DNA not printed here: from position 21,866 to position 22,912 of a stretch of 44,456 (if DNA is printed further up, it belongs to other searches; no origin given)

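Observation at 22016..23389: Tandemly duplicated XRE repressor cassette with perfect palindromic operators, divergent from an AT-rich orphan gene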

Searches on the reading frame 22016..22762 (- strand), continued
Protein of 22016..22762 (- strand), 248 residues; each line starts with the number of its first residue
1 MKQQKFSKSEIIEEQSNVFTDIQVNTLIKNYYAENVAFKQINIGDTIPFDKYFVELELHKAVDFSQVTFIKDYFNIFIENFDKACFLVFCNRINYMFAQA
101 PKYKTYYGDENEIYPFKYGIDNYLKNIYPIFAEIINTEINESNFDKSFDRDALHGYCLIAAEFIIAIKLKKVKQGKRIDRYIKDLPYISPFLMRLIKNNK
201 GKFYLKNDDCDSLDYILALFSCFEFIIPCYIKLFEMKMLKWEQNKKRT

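Call 79: search_protein_families(library=pfam, proteins=[P0157, P0143, P0236, P0135, P0189, P0217, P0227, P0235, P0240, P0192], max_evalue=0.01)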
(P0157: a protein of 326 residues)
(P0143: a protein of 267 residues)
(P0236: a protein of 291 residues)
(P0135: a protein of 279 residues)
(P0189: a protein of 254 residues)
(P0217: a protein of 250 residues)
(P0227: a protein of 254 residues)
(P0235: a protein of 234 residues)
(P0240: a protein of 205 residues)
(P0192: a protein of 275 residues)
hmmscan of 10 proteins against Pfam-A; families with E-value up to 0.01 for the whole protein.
P0157 (326 aa): 3 families
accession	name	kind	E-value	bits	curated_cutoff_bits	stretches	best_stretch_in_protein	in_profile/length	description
PF01833.30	TIG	-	2.7e-11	43.7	20.9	1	60-138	1-83/84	IPT/TIG domain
PF00686.25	CBM_20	-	2.2e-10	40.6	23.3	1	145-197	2-51/97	Starch binding domain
PF14734.12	DUF4469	-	0.0011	19.2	22.6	0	92-132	51-92/101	Domain of unknown function (DUF4469) with IG-like fold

P0143 (267 aa): 1 family
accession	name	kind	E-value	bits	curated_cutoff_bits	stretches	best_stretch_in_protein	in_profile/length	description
PF00128.31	Alpha-amylase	-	9.5e-17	61.8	22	1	1-181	66-244/446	Alpha amylase, catalytic domain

P0236 (291 aa): 0 families

P0135 (279 aa): 0 families

P0189 (254 aa): 0 families

P0217 (250 aa): 0 families

P0227 (254 aa): 0 families

P0235 (234 aa): 0 families

P0240 (205 aa): 0 families

P0192 (275 aa): 0 families

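Call 92: search_protein_families(library=padloc, proteins=[L025:6228-7307:-, L025:7312-10575:-, L025:5913-6140:+, L026:5684-6166:+, L005:11197-12216:-, L003:9832-11883:-, L007:9420-11633:-, L007:9060-9419:-, L003:1365-2432:-, L003:3941-4282:-], max_evalue=0.001)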
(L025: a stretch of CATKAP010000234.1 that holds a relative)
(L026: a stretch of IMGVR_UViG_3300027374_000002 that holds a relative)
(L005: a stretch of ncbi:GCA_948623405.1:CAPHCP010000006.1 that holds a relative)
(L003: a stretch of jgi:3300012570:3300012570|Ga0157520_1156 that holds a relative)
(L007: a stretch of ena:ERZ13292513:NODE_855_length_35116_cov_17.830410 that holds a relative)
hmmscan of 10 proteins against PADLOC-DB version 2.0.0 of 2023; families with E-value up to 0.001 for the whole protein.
L025:6228-7307:- (359 aa): 4 families
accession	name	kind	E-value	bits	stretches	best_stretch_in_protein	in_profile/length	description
PDLC04990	PDC-S31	-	9.3e-17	59.7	1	16-277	8-207/259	-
PDLC04994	PDC-S31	-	2.2e-11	41.7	1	25-272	28-218/273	-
PDLC04991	PDC-S31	-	5.7e-10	37.2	1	128-264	48-150/208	-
PDLC04992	PDC-S31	-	2.9e-07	28.5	1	143-331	55-209/220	-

L025:7312-10575:- (1087 aa): 3 families
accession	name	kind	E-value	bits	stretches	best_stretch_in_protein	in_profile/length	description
PDLC03375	MTase_II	-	7.1e-53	178.2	1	742-1086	7-348/348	Type II methyltransferase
PDLC03626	REase_MTase_IIG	-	8.6e-49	164.1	2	742-1086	1008-1359/1359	Type IIG restriction enzyme-methyltransferase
PDLC03338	MTase_II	-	0.00028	17.7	1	741-835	241-339/604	Type II methyltransferase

L025:5913-6140:+ (75 aa): 0 families

L026:5684-6166:+ (160 aa): 0 families

L005:11197-12216:- (339 aa): 4 families
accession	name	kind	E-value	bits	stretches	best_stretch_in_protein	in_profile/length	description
PDLC04990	PDC-S31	-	1.1e-31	108.6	1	9-264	6-216/259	-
PDLC04994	PDC-S31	-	7.8e-20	69.4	2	125-258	111-217/273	-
PDLC04991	PDC-S31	-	8.7e-13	46.4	1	121-255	51-154/208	-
PDLC04992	PDC-S31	-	6.4e-11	40.4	1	134-271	56-178/220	-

L003:9832-11883:- (683 aa): 0 families

L007:9420-11633:- (737 aa): 0 families

L007:9060-9419:- (119 aa): 0 families

L003:1365-2432:- (355 aa): 0 families

L003:3941-4282:- (113 aa): 1 family
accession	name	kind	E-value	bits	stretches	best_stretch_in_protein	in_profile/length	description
PDLC01457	WYL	-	2.6e-10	38.3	1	5-88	3-85/229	"CAS-I,CAS-II,CAS-III,CAS-IV,CAS-V,CAS-VI; associated_signaling"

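Call 93: search_protein_families(library=pfam, proteins=[L025:6228-7307:-, L025:7312-10575:-, L026:5684-6166:+, L007:9420-11633:-, L007:9060-9419:-, L032:166-1845:+], max_evalue=0.001)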
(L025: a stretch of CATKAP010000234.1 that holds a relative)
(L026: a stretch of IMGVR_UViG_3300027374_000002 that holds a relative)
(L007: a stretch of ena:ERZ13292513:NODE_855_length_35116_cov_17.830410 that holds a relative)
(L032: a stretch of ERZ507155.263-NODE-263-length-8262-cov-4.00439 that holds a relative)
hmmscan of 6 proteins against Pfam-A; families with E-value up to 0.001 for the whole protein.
L025:6228-7307:- (359 aa): 1 family
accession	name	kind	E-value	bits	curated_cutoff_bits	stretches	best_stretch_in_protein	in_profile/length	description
PF11185.13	DUF2971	-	1.2e-05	27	22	1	161-258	1-89/89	Protein of unknown function (DUF2971)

L025:7312-10575:- (1087 aa): 1 family
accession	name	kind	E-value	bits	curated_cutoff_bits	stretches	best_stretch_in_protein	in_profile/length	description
PF07669.17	Eco57I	-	5e-24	85.7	25.3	1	681-832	1-171/171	Eco57I restriction-modification methylase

L026:5684-6166:+ (160 aa): 0 families

L007:9420-11633:- (737 aa): 0 families

L007:9060-9419:- (119 aa): 0 families

L032:166-1845:+ (559 aa): 4 families
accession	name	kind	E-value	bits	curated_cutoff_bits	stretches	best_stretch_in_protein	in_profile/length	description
PF00239.26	Resolvase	-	6e-29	101.5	23.3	1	19-169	3-145/145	Resolvase, N terminal domain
PF07508.19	Recombinase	-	1.4e-25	89.9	21.1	1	193-310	2-99/102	Recombinase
PF13408.12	Zn_ribbon_recom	-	5.5e-13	49.5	25.3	1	326-392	1-58/58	Recombinase zinc beta ribbon domain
PF14287.11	DUF4368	-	1.2e-09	38.6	25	1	484-550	2-64/67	Domain of unknown function (DUF4368)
